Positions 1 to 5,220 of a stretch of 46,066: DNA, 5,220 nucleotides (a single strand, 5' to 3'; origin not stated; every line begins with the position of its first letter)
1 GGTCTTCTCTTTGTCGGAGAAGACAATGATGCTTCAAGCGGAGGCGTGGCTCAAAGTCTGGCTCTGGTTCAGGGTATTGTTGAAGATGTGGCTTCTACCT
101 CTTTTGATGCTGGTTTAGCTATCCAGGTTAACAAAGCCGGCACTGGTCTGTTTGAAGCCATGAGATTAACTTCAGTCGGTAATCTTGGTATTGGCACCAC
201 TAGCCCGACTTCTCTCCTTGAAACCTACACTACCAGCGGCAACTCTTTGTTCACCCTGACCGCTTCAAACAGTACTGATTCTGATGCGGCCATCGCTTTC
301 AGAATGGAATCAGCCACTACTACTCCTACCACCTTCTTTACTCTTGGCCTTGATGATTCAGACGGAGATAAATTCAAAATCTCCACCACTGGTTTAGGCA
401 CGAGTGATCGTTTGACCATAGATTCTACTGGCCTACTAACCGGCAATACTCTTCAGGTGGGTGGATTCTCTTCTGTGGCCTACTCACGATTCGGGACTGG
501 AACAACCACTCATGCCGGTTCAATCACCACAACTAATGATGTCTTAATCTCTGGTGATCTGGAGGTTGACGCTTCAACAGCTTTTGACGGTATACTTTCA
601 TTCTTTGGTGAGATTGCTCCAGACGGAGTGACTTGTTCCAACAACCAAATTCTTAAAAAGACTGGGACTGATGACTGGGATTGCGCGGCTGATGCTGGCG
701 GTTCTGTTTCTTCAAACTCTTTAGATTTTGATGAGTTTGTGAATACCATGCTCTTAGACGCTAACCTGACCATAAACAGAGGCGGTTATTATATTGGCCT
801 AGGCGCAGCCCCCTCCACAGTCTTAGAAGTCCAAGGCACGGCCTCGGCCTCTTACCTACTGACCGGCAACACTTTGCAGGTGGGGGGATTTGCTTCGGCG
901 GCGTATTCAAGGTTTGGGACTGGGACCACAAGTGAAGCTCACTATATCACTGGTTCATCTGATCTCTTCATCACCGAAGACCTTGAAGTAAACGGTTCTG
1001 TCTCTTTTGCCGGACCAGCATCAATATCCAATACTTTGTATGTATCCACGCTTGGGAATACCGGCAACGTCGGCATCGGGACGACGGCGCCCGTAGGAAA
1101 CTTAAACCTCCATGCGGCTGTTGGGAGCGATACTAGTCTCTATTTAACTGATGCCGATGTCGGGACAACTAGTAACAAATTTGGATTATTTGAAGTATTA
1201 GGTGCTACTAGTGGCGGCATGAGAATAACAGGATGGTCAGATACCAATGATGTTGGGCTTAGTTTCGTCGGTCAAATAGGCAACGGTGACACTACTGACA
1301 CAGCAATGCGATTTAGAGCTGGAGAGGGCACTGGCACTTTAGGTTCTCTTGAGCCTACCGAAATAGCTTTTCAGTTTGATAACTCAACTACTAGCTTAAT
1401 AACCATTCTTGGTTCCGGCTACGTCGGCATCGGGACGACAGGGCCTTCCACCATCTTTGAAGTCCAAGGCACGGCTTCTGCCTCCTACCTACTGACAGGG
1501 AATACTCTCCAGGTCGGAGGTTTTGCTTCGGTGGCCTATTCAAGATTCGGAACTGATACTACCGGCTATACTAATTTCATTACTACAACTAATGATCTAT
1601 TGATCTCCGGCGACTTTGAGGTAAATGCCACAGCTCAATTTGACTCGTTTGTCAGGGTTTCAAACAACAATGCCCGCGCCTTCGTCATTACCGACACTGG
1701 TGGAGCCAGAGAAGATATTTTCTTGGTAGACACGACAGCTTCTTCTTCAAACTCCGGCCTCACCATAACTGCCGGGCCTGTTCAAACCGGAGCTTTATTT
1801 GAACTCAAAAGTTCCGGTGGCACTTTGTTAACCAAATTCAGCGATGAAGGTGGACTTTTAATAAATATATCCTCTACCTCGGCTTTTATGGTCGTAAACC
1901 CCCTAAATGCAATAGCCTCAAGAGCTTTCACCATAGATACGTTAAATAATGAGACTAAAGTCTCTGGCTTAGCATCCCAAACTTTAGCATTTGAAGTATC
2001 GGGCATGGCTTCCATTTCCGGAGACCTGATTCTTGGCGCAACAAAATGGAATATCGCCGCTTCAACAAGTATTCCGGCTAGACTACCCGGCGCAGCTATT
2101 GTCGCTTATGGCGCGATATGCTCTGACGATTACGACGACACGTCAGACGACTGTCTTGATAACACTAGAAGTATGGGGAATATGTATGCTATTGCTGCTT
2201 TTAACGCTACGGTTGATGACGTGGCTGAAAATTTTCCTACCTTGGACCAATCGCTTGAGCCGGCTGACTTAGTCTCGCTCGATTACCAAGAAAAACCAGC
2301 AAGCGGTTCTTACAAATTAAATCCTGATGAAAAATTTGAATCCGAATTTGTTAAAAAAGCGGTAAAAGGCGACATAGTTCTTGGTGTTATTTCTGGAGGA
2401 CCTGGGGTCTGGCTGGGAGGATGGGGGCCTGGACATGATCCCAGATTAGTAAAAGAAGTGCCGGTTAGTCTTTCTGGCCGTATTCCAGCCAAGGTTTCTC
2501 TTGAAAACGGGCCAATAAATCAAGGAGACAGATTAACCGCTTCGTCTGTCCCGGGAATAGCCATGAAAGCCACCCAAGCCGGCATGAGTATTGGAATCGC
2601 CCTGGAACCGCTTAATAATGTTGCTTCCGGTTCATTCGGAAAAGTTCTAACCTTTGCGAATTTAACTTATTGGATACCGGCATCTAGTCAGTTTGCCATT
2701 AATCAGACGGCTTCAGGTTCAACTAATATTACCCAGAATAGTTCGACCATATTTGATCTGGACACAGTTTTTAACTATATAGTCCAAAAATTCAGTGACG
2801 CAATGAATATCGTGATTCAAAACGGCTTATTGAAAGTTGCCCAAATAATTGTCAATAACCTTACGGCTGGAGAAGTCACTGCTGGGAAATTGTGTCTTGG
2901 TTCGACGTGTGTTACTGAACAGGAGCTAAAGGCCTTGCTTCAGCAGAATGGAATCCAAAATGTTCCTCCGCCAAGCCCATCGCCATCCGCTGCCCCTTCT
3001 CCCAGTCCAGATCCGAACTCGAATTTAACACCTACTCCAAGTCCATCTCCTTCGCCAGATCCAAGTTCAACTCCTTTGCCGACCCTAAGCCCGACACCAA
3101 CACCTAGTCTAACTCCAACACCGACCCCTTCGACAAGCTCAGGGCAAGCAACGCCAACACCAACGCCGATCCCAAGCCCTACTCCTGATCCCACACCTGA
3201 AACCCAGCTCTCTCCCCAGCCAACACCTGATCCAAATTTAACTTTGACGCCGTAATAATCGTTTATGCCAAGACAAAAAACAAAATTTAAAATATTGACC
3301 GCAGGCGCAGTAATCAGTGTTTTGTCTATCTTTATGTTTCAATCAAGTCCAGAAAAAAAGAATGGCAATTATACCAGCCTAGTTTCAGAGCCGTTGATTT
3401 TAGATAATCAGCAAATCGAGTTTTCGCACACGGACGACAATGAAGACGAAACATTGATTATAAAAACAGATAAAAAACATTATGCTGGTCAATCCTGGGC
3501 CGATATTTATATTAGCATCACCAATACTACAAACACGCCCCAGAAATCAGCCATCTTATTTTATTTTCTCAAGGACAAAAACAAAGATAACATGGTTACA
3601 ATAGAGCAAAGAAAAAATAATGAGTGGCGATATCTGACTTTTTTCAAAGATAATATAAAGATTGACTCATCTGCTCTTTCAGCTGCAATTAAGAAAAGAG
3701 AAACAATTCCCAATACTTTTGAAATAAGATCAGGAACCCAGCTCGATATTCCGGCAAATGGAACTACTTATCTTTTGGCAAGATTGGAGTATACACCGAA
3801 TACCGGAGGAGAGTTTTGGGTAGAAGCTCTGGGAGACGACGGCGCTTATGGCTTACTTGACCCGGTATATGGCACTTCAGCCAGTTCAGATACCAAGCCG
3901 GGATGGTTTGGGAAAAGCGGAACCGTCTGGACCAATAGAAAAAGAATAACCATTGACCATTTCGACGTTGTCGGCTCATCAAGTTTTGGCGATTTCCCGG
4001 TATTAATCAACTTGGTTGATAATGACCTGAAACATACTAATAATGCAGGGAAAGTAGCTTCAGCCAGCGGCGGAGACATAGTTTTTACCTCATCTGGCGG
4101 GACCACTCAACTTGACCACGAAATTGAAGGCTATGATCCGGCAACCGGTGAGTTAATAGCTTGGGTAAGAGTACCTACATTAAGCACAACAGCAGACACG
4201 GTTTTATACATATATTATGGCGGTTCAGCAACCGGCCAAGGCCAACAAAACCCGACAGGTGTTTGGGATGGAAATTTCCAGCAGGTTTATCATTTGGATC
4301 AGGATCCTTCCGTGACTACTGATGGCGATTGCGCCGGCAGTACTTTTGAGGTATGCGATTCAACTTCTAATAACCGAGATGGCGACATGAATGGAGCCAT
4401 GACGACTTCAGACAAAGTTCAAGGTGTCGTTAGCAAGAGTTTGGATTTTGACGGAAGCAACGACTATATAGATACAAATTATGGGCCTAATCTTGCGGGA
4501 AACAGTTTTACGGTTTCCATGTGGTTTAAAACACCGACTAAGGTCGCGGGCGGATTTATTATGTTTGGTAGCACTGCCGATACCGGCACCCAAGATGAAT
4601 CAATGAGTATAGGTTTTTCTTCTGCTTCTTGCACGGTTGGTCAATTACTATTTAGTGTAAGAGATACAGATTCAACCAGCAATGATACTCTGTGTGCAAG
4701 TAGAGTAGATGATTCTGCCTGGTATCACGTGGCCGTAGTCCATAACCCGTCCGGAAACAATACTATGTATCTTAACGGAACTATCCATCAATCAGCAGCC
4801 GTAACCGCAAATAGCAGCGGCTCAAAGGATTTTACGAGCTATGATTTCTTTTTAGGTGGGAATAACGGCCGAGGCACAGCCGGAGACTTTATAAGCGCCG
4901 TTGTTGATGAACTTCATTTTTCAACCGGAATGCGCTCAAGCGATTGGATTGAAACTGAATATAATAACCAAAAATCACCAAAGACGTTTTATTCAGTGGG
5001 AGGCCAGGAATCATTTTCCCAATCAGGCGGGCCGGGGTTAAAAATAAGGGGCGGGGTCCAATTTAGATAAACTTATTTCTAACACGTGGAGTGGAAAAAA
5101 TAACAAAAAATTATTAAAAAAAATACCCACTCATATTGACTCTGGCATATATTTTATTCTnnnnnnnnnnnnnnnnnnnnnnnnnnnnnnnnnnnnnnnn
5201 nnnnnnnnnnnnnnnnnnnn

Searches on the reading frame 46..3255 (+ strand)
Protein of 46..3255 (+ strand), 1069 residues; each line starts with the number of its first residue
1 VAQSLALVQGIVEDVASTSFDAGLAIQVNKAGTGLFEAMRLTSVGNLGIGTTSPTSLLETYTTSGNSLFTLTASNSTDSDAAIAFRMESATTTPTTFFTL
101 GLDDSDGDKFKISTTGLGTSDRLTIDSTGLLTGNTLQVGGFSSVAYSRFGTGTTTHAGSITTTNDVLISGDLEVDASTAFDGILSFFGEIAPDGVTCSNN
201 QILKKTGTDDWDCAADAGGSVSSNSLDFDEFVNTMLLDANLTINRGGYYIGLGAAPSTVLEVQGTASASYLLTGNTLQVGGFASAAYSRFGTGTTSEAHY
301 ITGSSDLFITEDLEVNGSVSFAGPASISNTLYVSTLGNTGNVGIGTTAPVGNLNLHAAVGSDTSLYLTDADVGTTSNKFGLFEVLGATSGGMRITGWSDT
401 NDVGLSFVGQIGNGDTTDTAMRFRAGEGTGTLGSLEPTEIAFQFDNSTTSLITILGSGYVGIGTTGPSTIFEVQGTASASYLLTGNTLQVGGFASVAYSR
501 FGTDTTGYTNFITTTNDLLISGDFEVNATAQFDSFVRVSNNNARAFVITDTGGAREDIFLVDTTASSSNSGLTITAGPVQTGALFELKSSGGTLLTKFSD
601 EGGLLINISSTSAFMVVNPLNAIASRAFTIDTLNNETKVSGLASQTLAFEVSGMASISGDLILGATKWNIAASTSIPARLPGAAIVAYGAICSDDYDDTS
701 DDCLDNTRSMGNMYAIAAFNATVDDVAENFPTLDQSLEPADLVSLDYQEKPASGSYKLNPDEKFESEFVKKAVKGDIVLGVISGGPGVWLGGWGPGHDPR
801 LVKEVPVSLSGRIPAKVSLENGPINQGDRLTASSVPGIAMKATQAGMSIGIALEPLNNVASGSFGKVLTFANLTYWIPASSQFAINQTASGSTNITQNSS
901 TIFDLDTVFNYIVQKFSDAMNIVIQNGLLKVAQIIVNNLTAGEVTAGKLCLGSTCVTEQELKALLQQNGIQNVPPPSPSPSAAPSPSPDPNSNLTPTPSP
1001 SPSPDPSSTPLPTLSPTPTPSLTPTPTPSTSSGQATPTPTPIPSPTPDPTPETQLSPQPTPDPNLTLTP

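Call 8: search_protein_families(library=pfam, proteins=[window:46-3255:+], max_evalue=0.001)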
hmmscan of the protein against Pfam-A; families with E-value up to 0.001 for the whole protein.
window:46-3255:+ (1069 aa): 0 families

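Call 20: search_protein_families(library=pfam, proteins=[window:46-3255:+], max_evalue=10)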
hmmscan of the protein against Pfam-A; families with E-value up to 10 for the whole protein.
window:46-3255:+ (1069 aa): 0 families

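Call 60: search_protein_families(library=phrogs, proteins=[window:46-3255:+], max_evalue=0.01)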
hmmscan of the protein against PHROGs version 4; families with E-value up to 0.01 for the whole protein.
window:46-3255:+ (1069 aa): 2 families
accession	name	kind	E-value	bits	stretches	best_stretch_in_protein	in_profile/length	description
phrog_20136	-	unknown function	0.004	18.5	0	478-502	26-50/83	-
phrog_18345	-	tail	0.0046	16.3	0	12-91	409-485/956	tail fiber protein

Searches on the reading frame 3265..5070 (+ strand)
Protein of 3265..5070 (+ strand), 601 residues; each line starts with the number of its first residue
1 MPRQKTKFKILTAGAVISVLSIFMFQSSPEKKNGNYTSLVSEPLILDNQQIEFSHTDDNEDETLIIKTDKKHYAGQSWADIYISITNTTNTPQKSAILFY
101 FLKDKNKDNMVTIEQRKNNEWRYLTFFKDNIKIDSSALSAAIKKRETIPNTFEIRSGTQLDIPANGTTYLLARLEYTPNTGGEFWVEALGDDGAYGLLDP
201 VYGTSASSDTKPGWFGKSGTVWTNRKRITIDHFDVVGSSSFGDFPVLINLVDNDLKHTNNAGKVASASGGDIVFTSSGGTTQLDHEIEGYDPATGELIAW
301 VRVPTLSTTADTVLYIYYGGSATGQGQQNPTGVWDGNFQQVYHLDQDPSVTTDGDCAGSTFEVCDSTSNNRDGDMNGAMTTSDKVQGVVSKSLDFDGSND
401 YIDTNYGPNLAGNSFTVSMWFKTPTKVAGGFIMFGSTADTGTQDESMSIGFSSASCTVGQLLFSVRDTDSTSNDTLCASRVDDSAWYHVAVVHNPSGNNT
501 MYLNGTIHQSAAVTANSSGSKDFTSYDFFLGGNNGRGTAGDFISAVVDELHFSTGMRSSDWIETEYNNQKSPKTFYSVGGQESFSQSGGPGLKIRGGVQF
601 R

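Call 8: search_protein_families(library=pfam, proteins=[window:3265-5070:+], max_evalue=0.001)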
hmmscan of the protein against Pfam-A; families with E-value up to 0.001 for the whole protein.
window:3265-5070:+ (601 aa): 3 families
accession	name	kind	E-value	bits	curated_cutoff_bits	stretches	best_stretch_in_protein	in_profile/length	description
PF13385.13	Laminin_G_3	-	8.9e-19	68.6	27.6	1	396-562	1-150/151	Concanavalin A-like lectin/glucanases superfamily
PF10102.14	DUF2341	-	9e-08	32.9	23.4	1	269-333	2-64/84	Domain of unknown function (DUF2341)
PF02210.31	Laminin_G_2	-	0.00083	20.3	22.9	0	459-533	28-99/126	Laminin G domain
